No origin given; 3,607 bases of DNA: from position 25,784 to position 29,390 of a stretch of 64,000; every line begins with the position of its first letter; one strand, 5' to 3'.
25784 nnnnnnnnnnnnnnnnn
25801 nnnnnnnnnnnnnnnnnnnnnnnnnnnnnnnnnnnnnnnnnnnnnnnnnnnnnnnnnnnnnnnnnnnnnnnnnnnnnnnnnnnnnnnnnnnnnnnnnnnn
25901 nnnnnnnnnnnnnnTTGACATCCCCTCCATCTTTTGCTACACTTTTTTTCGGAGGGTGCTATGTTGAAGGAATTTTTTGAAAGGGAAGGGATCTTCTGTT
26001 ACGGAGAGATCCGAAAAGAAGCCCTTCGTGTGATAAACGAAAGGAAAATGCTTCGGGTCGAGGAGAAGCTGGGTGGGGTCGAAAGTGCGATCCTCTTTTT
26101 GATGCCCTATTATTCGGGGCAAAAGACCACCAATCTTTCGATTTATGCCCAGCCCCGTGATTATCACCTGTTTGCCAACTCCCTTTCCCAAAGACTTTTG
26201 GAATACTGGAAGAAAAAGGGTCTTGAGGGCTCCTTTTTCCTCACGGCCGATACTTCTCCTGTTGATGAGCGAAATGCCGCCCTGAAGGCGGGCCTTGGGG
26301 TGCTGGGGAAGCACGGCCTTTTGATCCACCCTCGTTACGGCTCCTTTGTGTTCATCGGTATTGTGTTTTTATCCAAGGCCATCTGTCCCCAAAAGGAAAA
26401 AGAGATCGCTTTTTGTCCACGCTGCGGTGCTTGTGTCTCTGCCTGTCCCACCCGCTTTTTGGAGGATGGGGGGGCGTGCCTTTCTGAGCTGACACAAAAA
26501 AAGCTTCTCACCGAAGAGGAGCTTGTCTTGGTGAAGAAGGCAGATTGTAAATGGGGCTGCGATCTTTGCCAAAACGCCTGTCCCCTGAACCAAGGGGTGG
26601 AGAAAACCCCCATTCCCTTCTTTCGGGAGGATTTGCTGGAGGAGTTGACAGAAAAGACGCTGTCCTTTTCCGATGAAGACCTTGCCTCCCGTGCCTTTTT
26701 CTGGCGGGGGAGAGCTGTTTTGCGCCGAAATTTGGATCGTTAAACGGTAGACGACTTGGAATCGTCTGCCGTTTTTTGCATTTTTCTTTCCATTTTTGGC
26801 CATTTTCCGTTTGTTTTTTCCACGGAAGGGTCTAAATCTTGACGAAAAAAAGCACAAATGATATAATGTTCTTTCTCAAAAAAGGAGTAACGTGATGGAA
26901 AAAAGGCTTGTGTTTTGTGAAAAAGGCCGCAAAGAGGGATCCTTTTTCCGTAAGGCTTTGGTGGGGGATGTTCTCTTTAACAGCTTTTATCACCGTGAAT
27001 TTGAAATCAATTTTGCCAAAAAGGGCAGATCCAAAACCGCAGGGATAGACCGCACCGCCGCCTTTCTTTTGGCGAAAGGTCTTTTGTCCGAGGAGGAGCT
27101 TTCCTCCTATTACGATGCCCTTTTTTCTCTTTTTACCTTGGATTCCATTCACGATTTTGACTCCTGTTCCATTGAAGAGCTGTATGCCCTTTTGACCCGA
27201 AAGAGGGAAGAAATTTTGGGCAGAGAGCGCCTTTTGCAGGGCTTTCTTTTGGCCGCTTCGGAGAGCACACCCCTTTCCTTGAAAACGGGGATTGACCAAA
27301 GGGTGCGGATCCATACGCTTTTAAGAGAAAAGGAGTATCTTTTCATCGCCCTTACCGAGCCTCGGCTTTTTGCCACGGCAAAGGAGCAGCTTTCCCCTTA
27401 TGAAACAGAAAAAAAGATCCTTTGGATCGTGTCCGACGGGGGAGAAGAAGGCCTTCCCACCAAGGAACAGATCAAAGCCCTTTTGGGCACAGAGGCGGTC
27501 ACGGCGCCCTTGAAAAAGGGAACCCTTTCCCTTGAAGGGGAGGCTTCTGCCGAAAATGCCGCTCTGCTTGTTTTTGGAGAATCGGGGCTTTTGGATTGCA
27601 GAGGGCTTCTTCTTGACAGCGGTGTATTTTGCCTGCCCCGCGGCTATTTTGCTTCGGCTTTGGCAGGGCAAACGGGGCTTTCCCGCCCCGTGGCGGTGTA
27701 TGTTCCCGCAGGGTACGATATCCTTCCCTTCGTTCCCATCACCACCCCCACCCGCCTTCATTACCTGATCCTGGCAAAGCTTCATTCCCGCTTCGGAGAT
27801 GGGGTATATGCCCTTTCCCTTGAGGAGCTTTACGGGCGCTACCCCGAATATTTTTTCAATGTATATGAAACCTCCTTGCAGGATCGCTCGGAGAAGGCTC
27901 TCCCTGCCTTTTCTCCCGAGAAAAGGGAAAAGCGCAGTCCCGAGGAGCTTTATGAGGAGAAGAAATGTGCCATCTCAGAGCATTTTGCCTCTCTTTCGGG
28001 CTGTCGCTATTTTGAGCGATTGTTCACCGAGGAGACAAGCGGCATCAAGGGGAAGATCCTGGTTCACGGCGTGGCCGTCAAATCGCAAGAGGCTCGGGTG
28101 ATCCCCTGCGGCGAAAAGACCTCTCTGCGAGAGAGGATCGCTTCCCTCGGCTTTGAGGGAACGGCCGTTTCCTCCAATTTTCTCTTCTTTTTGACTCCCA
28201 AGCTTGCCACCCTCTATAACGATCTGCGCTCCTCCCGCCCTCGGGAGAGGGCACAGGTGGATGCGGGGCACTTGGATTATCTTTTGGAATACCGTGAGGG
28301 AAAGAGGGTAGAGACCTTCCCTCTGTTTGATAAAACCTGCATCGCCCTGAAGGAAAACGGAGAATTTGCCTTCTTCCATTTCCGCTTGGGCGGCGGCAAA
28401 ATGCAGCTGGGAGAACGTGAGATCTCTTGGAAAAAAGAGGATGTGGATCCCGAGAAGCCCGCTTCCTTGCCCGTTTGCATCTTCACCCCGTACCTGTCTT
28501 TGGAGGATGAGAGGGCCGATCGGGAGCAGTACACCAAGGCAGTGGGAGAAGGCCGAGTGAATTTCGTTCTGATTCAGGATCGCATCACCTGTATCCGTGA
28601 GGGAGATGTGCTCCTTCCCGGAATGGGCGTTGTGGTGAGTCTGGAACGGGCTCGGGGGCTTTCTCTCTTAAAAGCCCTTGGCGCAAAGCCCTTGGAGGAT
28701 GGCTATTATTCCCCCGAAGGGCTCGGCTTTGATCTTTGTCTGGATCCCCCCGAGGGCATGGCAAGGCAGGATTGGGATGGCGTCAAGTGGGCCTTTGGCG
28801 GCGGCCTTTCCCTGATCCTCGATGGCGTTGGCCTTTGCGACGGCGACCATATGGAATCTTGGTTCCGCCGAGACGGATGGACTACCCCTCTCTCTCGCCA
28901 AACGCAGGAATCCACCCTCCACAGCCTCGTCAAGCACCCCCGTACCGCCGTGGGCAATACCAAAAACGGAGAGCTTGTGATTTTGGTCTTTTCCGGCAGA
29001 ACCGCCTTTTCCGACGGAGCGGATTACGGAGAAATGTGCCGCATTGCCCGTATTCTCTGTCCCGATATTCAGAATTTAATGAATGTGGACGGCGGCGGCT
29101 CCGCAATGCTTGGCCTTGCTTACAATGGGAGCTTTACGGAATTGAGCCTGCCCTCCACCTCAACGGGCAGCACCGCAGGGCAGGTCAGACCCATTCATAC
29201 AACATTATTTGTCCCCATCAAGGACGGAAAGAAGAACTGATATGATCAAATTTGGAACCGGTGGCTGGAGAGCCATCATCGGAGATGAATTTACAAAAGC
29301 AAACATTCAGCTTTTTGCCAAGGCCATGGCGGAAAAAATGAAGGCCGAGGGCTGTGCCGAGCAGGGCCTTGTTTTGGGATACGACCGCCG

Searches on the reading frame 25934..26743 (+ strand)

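Call 61: search_protein_families(library=pfam, proteins=[window:25934-26743:+], max_evalue=0.001)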
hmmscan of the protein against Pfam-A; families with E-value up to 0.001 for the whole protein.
window:25934-26743:+ (269 aa): 6 families
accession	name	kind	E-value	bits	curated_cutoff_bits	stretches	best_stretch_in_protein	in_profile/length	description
PF13484.11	Fer4_16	-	4.6e-09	37.4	30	1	161-219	2-66/66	4Fe-4S double cluster binding domain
PF12838.12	Fer4_7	-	5e-06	27.3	27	1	161-218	2-50/52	4Fe-4S dicluster domain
PF00037.32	Fer4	-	1.2e-05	25.4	21.1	0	161-175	8-22/24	4Fe-4S binding domain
PF12797.12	Fer4_2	-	2.2e-05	24.6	24.5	0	160-173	9-22/22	4Fe-4S binding domain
PF08331.15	QueG_DUF1730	-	4.5e-05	23.7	25.1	1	42-104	4-74/77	Epoxyqueuosine reductase QueG, DUF1730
PF13187.11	Fer4_9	-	0.00032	21.1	27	0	154-174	30-50/52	4Fe-4S dicluster domain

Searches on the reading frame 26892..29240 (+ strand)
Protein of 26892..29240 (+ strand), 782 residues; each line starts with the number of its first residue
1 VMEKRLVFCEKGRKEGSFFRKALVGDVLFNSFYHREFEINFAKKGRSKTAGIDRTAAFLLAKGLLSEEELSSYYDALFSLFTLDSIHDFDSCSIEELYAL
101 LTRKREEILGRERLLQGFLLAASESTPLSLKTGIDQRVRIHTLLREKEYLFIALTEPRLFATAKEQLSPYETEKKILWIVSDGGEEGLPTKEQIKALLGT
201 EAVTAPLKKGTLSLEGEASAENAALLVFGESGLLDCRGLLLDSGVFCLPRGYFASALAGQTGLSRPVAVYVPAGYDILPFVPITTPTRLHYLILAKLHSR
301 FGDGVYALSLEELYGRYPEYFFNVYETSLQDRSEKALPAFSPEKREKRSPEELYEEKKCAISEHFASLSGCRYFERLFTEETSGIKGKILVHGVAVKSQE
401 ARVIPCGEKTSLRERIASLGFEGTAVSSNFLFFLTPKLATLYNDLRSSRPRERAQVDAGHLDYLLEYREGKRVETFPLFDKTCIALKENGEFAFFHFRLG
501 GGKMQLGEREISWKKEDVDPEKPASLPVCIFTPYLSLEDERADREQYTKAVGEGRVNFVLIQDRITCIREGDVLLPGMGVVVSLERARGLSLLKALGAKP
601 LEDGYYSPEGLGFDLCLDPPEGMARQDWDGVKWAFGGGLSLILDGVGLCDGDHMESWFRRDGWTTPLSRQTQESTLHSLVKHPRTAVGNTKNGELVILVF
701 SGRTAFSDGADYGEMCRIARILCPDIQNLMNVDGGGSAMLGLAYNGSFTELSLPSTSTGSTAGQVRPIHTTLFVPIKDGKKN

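Call 61: search_protein_families(library=pfam, proteins=[window:26892-29240:+], max_evalue=0.001)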
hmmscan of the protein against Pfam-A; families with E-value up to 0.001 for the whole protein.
window:26892-29240:+ (782 aa): 1 family
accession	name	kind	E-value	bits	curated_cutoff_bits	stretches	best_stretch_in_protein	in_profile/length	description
PF09992.14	NAGPA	-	1.4e-13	51.9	25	1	625-774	56-168/169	Phosphodiester glycosidase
